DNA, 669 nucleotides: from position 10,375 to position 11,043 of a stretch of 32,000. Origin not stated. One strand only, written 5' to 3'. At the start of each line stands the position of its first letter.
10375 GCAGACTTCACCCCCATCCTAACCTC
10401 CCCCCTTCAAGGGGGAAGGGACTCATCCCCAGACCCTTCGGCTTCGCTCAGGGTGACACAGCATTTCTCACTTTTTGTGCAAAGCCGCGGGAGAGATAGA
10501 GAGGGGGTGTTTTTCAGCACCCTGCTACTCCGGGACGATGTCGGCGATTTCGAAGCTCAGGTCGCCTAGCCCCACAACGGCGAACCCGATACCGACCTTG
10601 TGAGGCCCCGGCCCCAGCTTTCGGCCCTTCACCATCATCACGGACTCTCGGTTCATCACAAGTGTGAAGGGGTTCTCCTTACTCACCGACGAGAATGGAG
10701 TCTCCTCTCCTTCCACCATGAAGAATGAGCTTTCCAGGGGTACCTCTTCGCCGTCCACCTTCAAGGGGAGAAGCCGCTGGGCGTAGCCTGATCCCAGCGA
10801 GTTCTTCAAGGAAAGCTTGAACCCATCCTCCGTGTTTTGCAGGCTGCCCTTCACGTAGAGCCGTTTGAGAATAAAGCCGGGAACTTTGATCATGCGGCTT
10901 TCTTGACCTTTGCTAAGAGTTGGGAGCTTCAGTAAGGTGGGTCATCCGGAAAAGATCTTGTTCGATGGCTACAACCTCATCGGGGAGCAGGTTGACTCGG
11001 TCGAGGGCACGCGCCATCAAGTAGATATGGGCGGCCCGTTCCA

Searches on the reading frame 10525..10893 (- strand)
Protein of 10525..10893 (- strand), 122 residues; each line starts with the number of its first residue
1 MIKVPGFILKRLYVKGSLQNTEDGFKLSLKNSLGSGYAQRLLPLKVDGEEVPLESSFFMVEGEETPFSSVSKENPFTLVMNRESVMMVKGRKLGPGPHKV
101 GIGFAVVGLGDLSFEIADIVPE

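Call 3: search_protein_families(library=pfam, proteins=[window:10525-10893:-])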
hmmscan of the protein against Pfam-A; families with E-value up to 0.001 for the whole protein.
window:10525-10893:- (122 aa): 1 family
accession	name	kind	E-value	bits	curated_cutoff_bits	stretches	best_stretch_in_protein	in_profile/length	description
PF25653.1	HMG-CoA_red_N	-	1e-18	68.4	27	1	8-120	1-114/115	Hydroxymethylglutaryl-CoA reductase, N-terminal domain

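Call 4: search_protein_families(library=ncbifam, proteins=[window:10525-10893:-])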
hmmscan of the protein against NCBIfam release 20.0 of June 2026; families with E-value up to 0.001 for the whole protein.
window:10525-10893:- (122 aa): 0 families

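Call 40: search_solved_structures(query=window:10525-10893:-, show_alignments=2, max_evalue=1)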
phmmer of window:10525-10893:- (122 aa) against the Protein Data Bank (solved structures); distinct sequences matched with E-value up to 1: 2.
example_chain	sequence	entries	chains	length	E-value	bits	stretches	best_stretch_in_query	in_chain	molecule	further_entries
8umc_B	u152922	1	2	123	0.00059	23.5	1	22-106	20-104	DUF6379 domain-containing protein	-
8qvc_B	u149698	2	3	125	0.00062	23.4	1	22-106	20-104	DUF6379 domain-containing protein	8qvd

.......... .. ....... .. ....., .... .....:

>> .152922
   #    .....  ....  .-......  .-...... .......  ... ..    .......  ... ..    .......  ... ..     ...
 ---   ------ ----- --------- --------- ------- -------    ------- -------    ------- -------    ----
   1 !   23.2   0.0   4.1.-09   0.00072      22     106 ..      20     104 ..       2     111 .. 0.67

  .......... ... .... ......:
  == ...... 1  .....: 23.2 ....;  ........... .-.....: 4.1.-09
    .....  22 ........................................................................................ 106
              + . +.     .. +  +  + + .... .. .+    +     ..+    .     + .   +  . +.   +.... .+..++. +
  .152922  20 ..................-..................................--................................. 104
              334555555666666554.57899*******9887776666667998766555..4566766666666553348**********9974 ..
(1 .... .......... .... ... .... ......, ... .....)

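Call 56: find_homologous_proteins(query=window:10525-10893:-, max_evalue=0.001)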
Query window:10525-10893:- (122 aa): 205 proteins with E <= 0.001 among 209 candidates; the best 120 are listed.
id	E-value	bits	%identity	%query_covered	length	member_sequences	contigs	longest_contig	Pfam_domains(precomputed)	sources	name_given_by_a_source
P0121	3.7e-72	258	100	100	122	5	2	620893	PF25653.2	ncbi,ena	-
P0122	4.5e-57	209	80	98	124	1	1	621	PF25653.2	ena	-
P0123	1.2e-56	208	78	100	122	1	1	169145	PF25653.2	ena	-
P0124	5.3e-56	206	77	98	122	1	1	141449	PF19906.5,PF25653.2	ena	-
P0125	1.1e-54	202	78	98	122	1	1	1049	PF25653.2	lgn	-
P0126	8.8e-54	199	78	98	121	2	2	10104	PF25653.2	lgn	-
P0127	1.9e-53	198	76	98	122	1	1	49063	PF25653.2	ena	-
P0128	3.5e-53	197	71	99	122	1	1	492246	PF25653.2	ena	-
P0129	1.8e-52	195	72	98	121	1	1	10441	PF25653.2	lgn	-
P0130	2.0e-52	194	73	98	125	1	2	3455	PF25653.2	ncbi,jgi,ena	-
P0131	2.4e-52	194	74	98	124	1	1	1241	PF25653.2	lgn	-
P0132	6.2e-52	193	71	100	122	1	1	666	PF25653.2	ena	-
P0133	3.7e-51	190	73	98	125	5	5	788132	PF25653.2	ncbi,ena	-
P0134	9.0e-51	189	73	98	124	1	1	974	PF25653.2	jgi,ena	-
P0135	4.2e-49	184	71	98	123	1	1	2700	PF25653.2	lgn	-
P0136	2.8e-46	175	66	98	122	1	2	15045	PF25653.2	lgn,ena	-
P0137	3.0e-46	174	71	96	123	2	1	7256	PF25653.2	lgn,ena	-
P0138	7.5e-46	173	68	98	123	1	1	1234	PF25653.2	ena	-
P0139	3.0e-45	171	66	98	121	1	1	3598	PF25653.2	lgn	-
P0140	6.5e-45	170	67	97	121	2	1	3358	PF25653.2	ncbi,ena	-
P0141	5.1e-44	167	66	98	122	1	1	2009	PF25653.2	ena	-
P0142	7.0e-44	167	67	96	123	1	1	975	PF25653.2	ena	-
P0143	1.7e-43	166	65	97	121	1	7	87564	PF19906.5,PF25653.2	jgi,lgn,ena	jgi:hypothetical protein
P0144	6.9e-41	157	61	100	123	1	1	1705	PF19906.5,PF25653.2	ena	-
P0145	9.7e-41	157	58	98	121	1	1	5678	PF25653.2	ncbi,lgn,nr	ncbi:MAG: hypothetical protein HY330_03160 [Chloroflexi bacterium]|nr:hypothetical protein [Chlorofl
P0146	1.1e-40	157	61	97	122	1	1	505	PF25653.2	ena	-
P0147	1.4e-40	156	58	100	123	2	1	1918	PF25653.2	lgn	-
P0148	2.6e-40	155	60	98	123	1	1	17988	PF25653.2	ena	-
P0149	3.2e-40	155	59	98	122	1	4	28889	PF25653.2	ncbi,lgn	ncbi:MAG: hypothetical protein ACE5KP_01080 [Dehalococcoidales bacterium]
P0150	3.6e-40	155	58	100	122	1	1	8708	PF19906.5,PF25653.2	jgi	-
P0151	7.6e-40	154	61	97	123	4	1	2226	PF19906.5,PF25653.2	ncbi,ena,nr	ncbi:MAG: hypothetical protein IIC82_09485 [Chloroflexi bacterium]|nr:hypothetical protein [Chlorofl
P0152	1.0e-39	153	60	99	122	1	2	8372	PF19906.5,PF25653.2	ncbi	ncbi:MAG: DUF6379 domain-containing protein [Dehalococcoidia bacterium]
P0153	1.3e-39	153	58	98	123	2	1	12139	PF25653.2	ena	-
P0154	1.4e-39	153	61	99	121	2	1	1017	PF19906.5,PF25653.2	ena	-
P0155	1.4e-39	153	58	98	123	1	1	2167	PF25653.2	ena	-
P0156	1.5e-39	153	58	98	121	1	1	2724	PF25653.2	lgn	-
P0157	1.9e-39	153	58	98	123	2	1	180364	PF25653.2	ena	-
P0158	2.6e-39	152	60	97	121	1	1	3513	PF25653.2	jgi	jgi:hydroxymethylglutaryl-CoA reductase (NADPH)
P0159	2.7e-39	152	59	98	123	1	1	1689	PF25653.2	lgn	-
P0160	3.5e-39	152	60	98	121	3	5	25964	PF19906.5,PF25653.2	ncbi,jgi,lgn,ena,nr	ncbi:MAG: hypothetical protein FJ039_09240 [Chloroflexi bacterium]|nr:hypothetical protein [Chlorofl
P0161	3.5e-39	152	58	97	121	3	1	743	PF25653.2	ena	-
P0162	5.2e-39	151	58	98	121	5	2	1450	PF25653.2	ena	-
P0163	5.7e-39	151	56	96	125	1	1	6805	PF19906.5,PF25653.2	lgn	-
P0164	9.4e-39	150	56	98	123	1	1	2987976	PF25653.2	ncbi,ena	-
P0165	1.1e-38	150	63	97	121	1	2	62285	PF19906.5,PF25653.2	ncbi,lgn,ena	-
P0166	1.3e-38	150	57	100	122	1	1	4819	PF19906.5,PF25653.2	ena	-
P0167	1.4e-38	150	61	97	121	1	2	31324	PF19906.5,PF25653.2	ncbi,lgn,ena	-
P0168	1.4e-38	150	57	98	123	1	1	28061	PF25653.2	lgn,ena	-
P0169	1.6e-38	150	57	98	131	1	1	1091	PF19906.5,PF25653.2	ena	-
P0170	1.7e-38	149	59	98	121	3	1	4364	PF19906.5,PF25653.2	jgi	jgi:hypothetical protein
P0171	1.9e-38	149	58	98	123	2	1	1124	PF25653.2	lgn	-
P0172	2.0e-38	149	58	98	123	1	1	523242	PF25653.2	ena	-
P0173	2.3e-38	149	57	98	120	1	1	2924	PF25653.2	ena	-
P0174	2.4e-38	149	58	100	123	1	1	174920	PF25653.2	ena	-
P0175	2.6e-38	149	54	99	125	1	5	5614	PF19906.5,PF25653.2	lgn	-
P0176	2.7e-38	149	57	97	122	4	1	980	PF25653.2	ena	-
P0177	2.8e-38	149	56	98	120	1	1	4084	PF25653.2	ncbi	ncbi:MAG: hypothetical protein ACE5JL_06105 [Dehalococcoidia bacterium]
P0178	3.1e-38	149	57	99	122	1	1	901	PF25653.2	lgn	-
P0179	4.3e-38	148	60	98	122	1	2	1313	PF19906.5,PF25653.2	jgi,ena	-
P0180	5.0e-38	148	57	98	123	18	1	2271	PF25653.2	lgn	-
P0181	5.8e-38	148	56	98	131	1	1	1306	PF19906.5,PF25653.2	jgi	jgi:hypothetical protein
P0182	1.3e-37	147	55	98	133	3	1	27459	PF19906.5,PF25653.2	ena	-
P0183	1.3e-37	147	57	98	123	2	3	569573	PF25653.2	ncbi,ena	-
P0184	1.4e-37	147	55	98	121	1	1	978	PF25653.2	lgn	-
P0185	1.7e-37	146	56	96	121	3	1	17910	PF19906.5,PF25653.2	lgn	-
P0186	2.4e-37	146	56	98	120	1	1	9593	PF25653.2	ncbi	ncbi:MAG: hypothetical protein ACE5KI_00160 [Dehalococcoidia bacterium]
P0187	2.7e-37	146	59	98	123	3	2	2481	PF19906.5,PF25653.2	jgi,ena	-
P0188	3.0e-37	145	60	99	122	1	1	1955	PF19906.5,PF25653.2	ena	-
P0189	3.0e-37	145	55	99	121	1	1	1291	PF19906.5,PF25653.2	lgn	-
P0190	3.1e-37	145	57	98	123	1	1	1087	PF25653.2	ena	-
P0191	3.1e-37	145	56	99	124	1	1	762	PF19906.5,PF25653.2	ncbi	-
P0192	3.4e-37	145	56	99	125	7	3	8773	PF25653.2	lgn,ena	-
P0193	4.0e-37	145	57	98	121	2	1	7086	PF25653.2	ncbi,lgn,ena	-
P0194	5.2e-37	145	56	98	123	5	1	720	PF19906.5,PF25653.2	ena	-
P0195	5.6e-37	145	57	100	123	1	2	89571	PF25653.2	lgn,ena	-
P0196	5.9e-37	145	57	100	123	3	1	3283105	PF25653.2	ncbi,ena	-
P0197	7.8e-37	144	59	97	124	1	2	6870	PF25653.2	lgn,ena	-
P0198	1.2e-36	144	54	99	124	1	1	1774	PF25653.2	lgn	-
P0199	1.2e-36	144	57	99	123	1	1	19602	PF19906.5,PF25653.2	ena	-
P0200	1.3e-36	143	57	98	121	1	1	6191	PF25653.2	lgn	-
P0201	1.4e-36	143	56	96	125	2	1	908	PF25653.2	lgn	-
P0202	1.4e-36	143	57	98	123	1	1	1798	PF19906.5,PF25653.2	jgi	-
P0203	2.0e-36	143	56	98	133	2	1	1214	PF25653.2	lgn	-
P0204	2.2e-36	143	53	100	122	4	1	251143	PF19906.5,PF25653.2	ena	-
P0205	2.3e-36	143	56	96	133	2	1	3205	PF19906.5,PF25653.2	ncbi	-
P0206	2.3e-36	143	53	98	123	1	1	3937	PF25653.2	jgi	jgi:hypothetical protein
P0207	2.5e-36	143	56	98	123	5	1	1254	PF19906.5,PF25653.2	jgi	-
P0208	2.5e-36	142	53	100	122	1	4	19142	PF25653.2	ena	-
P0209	3.1e-36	142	55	98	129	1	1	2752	PF25653.2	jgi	jgi:hypothetical protein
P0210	3.8e-36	142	56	98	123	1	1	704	PF25653.2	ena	-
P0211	3.9e-36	142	53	100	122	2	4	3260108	PF25653.2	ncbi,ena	-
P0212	4.1e-36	142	54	100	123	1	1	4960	PF25653.2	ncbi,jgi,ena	-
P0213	4.4e-36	142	56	98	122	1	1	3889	PF25653.2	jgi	jgi:hydroxymethylglutaryl-CoA reductase (NADPH)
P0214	5.6e-36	141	55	98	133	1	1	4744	PF25653.2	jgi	jgi:hypothetical protein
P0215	5.6e-36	141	55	99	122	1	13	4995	PF25653.2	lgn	-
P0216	5.8e-36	141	56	98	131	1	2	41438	PF19906.5,PF25653.2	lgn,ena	-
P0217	6.1e-36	141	57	98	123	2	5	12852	PF25653.2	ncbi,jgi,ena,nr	ncbi:MAG: hypothetical protein QF898_13645 [SAR202 cluster bacterium]|jgi:hypothetical protein|nr:hy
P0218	7.8e-36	141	54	97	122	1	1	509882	PF25653.2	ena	-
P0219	1.1e-35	140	56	100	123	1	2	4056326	PF19906.5,PF25653.2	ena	-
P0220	1.1e-35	140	53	98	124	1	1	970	PF25653.2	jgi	jgi:hypothetical protein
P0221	1.2e-35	140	54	98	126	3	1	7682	PF25653.2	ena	-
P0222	1.6e-35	140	57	98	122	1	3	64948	PF25653.2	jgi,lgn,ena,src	-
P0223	2.1e-35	140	56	98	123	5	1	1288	PF25653.2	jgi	jgi:hypothetical protein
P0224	2.1e-35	139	52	100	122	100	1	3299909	PF25653.2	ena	-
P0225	2.6e-35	139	57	98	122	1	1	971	PF19906.5,PF25653.2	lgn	-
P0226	3.2e-35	139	52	100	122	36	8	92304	PF19906.5,PF25653.2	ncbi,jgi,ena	-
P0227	3.4e-35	139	56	97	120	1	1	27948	PF25653.2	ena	-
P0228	4.0e-35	139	55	100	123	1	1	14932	PF19906.5,PF25653.2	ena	-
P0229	6.0e-35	138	56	98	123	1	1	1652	PF25653.2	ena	-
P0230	7.6e-35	138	54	98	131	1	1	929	PF25653.2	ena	-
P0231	8.7e-35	138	53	99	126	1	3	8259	PF19906.5,PF25653.2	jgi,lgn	-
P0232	1.0e-34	137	53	98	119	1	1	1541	PF19906.5,PF25653.2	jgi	jgi:hypothetical protein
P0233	1.0e-34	137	55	100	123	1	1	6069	PF19906.5,PF25653.2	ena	-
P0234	1.3e-34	137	53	98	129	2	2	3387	PF19906.5,PF25653.2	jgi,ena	jgi:hypothetical protein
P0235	1.4e-34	137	52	100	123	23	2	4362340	PF19906.5,PF25653.2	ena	-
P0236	1.5e-34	137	57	96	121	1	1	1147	PF25653.2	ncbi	-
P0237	2.2e-34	136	51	98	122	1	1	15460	PF25653.2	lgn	-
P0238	2.3e-34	136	55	99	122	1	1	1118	PF19906.5,PF25653.2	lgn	-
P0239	2.3e-34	136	53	100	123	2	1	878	PF19906.5,PF25653.2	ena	-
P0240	2.5e-34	136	52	100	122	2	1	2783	PF19906.5,PF25653.2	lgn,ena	-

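Call 58: search_solved_structures(query=A2, max_evalue=1, show_alignments=1)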
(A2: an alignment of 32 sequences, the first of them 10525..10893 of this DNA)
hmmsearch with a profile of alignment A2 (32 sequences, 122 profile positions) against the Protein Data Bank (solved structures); distinct sequences matched with E-value up to 1: 17.
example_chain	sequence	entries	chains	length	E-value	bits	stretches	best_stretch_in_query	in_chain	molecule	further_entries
8umc_B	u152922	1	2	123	2.5e-05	27.9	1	12-105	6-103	DUF6379 domain-containing protein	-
8qvc_B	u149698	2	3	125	2.6e-05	27.9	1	12-105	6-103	DUF6379 domain-containing protein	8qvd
6ais_O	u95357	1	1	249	0.079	16.6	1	31-115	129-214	Outer surface protein A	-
3ckg_A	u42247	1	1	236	0.29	14.8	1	18-114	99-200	Outer surface protein A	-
9m3a_B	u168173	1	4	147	0.45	14.2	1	21-103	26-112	DUF6379 domain-containing protein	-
7bvs_B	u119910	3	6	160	0.49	14.1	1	23-105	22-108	DfgB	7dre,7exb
3ckf_A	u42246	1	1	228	0.52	14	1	27-114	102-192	Outer surface protein A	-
2qmw_A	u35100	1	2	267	0.57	13.8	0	17-73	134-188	Prephenate dehydratase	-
2ol7_A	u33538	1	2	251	0.63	13.7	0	31-114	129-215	Outer surface protein A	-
3aum_O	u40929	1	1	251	0.63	13.7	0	31-114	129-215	Outer surface protein A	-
7fdd_A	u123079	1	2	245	0.66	13.6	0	31-114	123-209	Outer surface protein A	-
2oy1_O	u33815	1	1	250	0.67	13.6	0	31-114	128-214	Outer surface protein A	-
2ol8_O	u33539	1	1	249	0.68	13.6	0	31-114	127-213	Outer surface protein A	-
2oy5_O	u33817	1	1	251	0.69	13.6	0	31-114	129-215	Outer surface protein A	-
7fjr_A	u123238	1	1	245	0.69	13.6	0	31-114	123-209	Outer surface protein A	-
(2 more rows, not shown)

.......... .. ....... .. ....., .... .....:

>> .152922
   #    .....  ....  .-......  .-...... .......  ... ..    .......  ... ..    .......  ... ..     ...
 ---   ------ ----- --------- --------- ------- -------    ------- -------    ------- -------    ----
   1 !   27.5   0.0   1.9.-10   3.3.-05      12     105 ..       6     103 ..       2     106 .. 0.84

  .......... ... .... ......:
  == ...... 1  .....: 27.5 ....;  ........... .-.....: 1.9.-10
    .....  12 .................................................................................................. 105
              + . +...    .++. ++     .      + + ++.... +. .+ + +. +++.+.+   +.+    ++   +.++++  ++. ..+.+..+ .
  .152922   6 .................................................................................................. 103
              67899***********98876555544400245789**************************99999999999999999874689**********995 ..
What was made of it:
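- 10525..10893 (-): 122-aa all-beta protein with the fold of the C-glycoside deglycosidase beta subunit (DUF6379 / Pfam HMG-CoA_red_N). Profile against PDB DUF6379 gives 2.5e-5 (call 58).
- On C-glycoside deglycosidase (CGD): Profile hit to DUF6379 at 2.5e-5 (call 58).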

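Call 65: predict_structure(alignment_id=A2)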
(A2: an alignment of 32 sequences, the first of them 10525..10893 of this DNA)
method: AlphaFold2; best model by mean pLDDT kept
length: 122 residues; sequences in the alignment: 32
mean_pLDDT: 89.7   pTM: 0.80
mean pLDDT of the five models: 89.7, 88.5, 84.5, 83.8, 82.3
residues with pLDDT >= 90: 80; 70-90: 37; 50-70: 4; < 50: 1
segments of 3 or more residues with pLDDT < 50: none
pLDDT, mean of each block of 10 residues (from residue 1): 68 91 94 84 95 95 93 89 92 96 88 92 87
secondary structure, 60 per line:
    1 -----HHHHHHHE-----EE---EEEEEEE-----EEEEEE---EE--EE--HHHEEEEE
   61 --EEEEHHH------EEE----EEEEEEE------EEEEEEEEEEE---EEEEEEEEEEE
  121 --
elements in order: H6-12 E24-30 E36-41 E56-60 E63-66 E76-78 E83-89 E96-106 E110-120

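Call 69: fold_search(model_id=the predicted structure, library=pdb)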
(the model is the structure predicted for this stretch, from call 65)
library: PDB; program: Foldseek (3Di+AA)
matches with E <= 10: 1745; with E <= 0.001: 17
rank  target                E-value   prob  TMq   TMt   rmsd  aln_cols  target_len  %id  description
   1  8qvc_B                1.3e-07  1.00  0.68  0.67   3.2       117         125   20  Deinococcus aerius TR0125 C-glucosyl deglycosidase (CGD), wild type crystal cryoprotected with glycerol (released 2024-05-29)
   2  7dre_B                6.0e-07  1.00  0.72  0.74   2.9       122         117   19  Cryo-EM structure of DfgA-B at 2.54 angstrom resolution (released 2021-12-08)
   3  8umc_B                1.2e-06  1.00  0.66  0.66   3.5       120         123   20  Deinococcus aerius TR0125 C-glucosyl deglycosidase (CGD), cryo-EM (released 2024-05-29)
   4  9m3a_B                1.4e-06  1.00  0.64  0.56   3.8       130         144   13  Crystal structure of the DgpB2/C2 complex from W974-1 in substrate free form (released 2026-03-04)
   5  9m3a_D                2.1e-06  1.00  0.62  0.53   4.3       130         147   15  Crystal structure of the DgpB2/C2 complex from W974-1 in substrate free form (released 2026-03-04)
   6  7bvs_B                2.4e-06  1.00  0.72  0.59   3.4       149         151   17  DfgA-DfgB complex apo (released 2021-04-14)
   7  7bvr_D                2.5e-06  1.00  0.70  0.63   3.2       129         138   14  DgpB-DgpC complex apo (released 2021-04-14)
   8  7bvr_B                2.7e-06  1.00  0.70  0.63   3.2       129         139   14  DgpB-DgpC complex apo (released 2021-04-14)
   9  9m3a_I                2.8e-06  1.00  0.68  0.58   3.6       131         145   14  Crystal structure of the DgpB2/C2 complex from W974-1 in substrate free form (released 2026-03-04)
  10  9m3b_B                3.9e-06  1.00  0.69  0.66   3.3       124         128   14  Crystal structure of the DgpB1/C1 protein from P581a substrate free form (released 2026-03-04)
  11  7bvr_F                4.6e-06  1.00  0.71  0.63   3.3       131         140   14  DgpB-DgpC complex apo (released 2021-04-14)
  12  7dnm_B                4.9e-06  1.00  0.66  0.61   3.7       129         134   15  Crystal structure of the AgCarB2-C2 complex (released 2021-10-20)
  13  7dnm_Q                6.1e-06  1.00  0.64  0.59   3.8       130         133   14  Crystal structure of the AgCarB2-C2 complex (released 2021-10-20)
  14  7drd_B                6.5e-06  1.00  0.66  0.60   3.7       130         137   14  Cryo-EM structure of DgpB-C at 2.85 angstrom resolution (released 2021-12-08)
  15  7dnn_B                6.8e-06  1.00  0.71  0.67   3.0       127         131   12  Crystal structure of the AgCarB2-C2 complex with homoorientin (released 2021-10-20)
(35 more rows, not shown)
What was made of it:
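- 10525..10893 (-): The top 17 Foldseek PDB hits are all CGD beta subunits, E 1e-7 to 2e-5, TM 0.62-0.72 (calls 65, 69).
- On C-glycoside deglycosidase (CGD): The top 17 Foldseek hits are CGD beta subunits (call 69).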

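Call 94: search_protein_families(library=pfam, proteins=[window:10525-10893:-], max_evalue=1)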
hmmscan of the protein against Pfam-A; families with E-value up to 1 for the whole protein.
window:10525-10893:- (122 aa): 2 families
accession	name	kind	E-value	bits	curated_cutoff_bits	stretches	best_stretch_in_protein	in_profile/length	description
PF25653.1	HMG-CoA_red_N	-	1e-18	68.4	27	1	8-120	1-114/115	Hydroxymethylglutaryl-CoA reductase, N-terminal domain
PF19906.4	CGDB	-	0.0033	17.7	27.6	1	24-104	22-106/112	C-glycoside deglycosidase beta subunit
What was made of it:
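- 10525..10893 (-): Pfam PF25653 1e-18 and CGDB at E 0.0033 (calls 3, 94).
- Closest known: C-glycoside deglycosidase system. Different: Sequence similarity to CGDB is below the Pfam cut-off (call 94).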
